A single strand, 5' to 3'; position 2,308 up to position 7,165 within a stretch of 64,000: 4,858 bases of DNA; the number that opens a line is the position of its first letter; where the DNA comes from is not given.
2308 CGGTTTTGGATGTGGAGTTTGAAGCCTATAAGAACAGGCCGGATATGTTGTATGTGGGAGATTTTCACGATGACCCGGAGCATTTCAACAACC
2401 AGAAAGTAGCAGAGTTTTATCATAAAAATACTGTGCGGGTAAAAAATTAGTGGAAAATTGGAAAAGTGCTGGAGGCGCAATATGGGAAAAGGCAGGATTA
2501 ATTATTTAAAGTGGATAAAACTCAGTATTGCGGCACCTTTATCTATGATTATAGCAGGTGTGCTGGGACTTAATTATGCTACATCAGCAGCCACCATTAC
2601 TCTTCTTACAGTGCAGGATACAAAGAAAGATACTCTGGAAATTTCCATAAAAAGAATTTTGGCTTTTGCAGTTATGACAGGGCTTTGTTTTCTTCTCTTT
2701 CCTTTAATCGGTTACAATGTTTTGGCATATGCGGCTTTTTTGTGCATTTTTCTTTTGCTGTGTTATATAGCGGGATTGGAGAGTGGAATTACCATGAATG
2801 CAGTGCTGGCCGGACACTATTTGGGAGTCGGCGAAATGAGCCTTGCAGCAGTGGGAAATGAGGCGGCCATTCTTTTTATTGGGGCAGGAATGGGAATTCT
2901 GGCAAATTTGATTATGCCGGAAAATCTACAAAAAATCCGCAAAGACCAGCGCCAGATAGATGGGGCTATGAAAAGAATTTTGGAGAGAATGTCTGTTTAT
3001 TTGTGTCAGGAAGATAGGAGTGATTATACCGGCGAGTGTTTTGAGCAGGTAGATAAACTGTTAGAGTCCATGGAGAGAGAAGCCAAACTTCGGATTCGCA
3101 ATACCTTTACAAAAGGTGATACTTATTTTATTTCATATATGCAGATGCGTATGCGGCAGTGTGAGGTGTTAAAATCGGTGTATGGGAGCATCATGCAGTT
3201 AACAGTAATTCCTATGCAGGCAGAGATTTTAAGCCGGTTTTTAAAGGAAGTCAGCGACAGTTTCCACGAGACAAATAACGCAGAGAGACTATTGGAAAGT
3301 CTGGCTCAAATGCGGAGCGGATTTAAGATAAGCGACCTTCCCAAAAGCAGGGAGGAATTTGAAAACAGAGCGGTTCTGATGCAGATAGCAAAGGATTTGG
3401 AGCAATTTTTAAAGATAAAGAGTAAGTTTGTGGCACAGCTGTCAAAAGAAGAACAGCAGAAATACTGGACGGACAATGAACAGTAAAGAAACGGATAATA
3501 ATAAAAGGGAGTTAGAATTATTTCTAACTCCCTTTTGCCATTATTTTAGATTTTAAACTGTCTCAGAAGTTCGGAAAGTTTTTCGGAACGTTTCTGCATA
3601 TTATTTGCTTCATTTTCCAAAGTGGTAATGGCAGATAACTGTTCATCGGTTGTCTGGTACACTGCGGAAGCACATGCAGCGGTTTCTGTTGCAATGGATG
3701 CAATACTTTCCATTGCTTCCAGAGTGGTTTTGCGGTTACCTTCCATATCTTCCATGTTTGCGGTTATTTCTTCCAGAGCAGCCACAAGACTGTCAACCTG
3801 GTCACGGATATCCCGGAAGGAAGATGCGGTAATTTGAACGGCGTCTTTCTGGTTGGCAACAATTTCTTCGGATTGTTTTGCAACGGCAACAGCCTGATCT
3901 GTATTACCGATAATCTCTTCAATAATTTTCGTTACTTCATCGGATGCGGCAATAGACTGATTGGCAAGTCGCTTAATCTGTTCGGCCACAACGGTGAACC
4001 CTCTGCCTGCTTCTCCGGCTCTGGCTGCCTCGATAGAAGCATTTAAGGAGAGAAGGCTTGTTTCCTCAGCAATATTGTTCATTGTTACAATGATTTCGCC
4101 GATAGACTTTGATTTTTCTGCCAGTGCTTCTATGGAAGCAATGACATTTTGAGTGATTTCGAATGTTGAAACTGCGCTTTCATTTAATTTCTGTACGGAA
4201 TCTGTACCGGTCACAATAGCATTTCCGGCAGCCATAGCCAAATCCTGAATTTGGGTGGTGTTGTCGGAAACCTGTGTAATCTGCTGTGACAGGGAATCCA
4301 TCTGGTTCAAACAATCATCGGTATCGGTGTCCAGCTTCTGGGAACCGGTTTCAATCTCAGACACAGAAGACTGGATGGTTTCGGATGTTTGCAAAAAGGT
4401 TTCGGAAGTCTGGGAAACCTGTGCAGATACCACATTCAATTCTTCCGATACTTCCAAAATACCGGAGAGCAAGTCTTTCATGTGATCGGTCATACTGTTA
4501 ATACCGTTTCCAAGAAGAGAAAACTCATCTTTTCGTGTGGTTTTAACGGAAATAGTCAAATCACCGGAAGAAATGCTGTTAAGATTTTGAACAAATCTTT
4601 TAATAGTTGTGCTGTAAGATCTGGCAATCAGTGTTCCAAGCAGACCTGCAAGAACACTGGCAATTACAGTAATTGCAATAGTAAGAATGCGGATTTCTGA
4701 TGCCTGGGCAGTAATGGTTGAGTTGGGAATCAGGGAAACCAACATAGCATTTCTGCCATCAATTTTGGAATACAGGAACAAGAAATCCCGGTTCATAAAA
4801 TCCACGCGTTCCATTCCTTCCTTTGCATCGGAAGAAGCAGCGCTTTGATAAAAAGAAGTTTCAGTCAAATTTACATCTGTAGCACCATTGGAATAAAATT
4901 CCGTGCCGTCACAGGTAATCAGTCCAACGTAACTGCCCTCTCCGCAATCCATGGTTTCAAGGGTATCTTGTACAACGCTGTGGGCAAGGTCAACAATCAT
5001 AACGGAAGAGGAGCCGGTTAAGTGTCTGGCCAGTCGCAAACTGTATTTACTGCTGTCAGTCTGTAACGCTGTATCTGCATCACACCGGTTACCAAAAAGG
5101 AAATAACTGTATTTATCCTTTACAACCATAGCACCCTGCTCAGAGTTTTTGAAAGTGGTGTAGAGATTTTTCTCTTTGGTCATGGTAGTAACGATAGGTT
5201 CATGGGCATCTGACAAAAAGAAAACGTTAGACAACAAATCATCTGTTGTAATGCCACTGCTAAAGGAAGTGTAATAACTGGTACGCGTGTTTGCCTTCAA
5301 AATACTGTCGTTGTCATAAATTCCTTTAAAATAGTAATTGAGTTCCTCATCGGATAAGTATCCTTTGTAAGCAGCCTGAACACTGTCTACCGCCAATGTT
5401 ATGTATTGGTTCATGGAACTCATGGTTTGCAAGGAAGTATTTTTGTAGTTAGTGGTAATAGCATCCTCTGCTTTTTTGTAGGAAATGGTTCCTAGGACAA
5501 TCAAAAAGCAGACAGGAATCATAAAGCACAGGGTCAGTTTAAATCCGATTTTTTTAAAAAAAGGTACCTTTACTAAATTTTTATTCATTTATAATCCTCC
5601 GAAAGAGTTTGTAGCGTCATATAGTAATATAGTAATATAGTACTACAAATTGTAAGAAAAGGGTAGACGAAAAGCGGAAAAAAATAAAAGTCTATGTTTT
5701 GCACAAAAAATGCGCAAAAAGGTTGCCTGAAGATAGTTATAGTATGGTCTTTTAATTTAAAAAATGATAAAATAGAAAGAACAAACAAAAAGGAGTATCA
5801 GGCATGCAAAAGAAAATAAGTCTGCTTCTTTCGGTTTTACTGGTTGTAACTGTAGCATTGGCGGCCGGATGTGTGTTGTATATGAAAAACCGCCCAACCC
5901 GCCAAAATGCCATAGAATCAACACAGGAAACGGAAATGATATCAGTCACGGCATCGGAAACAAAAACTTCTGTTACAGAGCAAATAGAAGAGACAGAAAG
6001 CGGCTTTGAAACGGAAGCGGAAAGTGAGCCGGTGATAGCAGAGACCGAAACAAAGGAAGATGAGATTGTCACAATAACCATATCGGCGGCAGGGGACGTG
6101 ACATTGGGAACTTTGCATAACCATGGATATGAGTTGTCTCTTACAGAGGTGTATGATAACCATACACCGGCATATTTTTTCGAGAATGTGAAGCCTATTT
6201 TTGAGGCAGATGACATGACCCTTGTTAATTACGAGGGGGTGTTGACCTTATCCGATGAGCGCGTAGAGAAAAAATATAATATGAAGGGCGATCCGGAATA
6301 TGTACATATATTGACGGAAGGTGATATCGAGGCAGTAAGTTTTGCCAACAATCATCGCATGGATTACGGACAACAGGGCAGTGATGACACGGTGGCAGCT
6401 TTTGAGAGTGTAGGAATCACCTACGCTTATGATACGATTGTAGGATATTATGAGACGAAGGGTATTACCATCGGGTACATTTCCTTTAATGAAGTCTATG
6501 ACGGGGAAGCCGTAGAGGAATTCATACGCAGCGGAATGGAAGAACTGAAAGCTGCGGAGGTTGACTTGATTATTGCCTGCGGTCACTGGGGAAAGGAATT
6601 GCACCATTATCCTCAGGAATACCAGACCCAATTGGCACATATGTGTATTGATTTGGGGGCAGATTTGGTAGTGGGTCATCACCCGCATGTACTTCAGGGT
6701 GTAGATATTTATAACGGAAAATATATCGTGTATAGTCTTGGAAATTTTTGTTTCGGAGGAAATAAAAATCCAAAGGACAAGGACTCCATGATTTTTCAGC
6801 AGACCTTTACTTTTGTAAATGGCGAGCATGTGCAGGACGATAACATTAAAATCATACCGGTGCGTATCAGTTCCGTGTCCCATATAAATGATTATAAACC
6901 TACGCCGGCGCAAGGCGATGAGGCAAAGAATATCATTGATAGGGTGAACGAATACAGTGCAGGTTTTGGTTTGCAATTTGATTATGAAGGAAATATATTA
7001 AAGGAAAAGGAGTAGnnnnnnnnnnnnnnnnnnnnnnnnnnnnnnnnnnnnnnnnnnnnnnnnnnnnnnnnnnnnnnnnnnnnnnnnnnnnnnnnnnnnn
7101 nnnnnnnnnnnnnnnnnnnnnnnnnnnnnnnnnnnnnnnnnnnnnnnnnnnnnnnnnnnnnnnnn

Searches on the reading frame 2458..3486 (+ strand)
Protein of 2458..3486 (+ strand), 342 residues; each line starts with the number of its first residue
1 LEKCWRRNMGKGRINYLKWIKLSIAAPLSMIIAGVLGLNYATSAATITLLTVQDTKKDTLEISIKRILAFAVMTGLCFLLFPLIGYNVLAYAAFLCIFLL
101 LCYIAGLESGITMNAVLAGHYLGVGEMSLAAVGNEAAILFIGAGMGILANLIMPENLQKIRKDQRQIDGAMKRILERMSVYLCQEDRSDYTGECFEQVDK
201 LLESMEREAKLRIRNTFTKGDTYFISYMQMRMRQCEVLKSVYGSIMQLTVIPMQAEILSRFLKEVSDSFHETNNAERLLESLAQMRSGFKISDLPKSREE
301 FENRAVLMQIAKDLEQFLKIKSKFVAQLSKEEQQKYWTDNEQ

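Call 50: search_protein_families(library=pfam, proteins=[window:2458-3486:+], max_evalue=0.00001)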
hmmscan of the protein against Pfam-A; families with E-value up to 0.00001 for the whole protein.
window:2458-3486:+ (342 aa): 2 families
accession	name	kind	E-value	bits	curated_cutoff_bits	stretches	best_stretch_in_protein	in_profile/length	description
PF11728.13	ArAE_1_C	-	1.5e-51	175.2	22.4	1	159-322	3-166/166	Putative aromatic acid exporter C-terminal domain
PF06081.17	ArAE_1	-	2.1e-27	96.4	22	1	18-153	6-141/141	Aromatic acid exporter family member 1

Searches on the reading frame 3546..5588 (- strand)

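Call 50: search_protein_families(library=pfam, proteins=[window:3546-5588:-], max_evalue=0.00001)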
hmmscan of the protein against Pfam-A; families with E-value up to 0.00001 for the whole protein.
window:3546-5588:- (680 aa): 2 families
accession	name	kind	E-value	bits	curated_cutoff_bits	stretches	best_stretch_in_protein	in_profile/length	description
PF00015.26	MCPsignal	-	1.1e-29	104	34.6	1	463-614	2-153/172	Methyl-accepting chemotaxis protein (MCP) signalling domain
PF00672.30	HAMP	-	1.5e-07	32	25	1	321-370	2-51/53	HAMP domain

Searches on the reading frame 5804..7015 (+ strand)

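Call 50: search_protein_families(library=pfam, proteins=[window:5804-7015:+], max_evalue=0.00001)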
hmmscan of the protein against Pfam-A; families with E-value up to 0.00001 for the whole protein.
window:5804-7015:+ (403 aa): 1 family
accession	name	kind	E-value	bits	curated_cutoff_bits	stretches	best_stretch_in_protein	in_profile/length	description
PF09587.15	PGA_cap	-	2.6e-52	178.3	27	1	92-317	1-253/255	Bacterial capsule synthesis protein PGA_cap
